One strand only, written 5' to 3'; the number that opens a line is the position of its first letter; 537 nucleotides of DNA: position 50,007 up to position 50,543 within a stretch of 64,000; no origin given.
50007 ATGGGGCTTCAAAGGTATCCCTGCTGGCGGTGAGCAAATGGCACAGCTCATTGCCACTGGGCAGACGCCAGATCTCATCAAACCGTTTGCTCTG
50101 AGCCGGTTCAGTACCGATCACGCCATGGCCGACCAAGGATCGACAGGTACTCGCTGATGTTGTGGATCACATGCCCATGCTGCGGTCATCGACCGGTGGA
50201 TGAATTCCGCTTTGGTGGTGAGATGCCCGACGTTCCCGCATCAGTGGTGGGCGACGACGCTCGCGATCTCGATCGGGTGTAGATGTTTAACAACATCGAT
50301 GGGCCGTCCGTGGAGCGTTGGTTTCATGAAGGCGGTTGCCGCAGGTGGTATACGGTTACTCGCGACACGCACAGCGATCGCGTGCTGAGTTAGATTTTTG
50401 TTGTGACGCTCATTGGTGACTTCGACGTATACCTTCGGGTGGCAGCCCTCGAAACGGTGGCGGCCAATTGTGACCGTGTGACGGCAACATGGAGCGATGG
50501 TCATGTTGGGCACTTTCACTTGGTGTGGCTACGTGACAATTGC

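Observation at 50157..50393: soxD is interrupted by an in-frame TAG that is immediately followed by ATG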

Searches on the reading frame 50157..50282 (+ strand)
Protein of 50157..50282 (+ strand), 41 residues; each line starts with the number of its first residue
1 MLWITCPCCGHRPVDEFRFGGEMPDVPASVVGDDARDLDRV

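Call 8: find_encoding_contigs(protein=window:50157-50282:+, flank=10000, max_places=10)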
Protein window:50157-50282:+ (41 aa): no gene with exactly this product is on record in the collection.

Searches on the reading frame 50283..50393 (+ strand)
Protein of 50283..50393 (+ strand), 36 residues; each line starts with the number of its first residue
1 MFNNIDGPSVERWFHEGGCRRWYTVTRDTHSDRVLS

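Call 28: find_encoding_contigs(protein=window:50283-50393:+, flank=10000, max_places=6)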
Protein window:50283-50393:+ (36 aa): no gene with exactly this product is on record in the collection.
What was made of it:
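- Tried and rejected: Exact-product look-ups for the 41-aa and 36-aa pieces found no gene call anywhere in the public collection (calls 8, 28).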
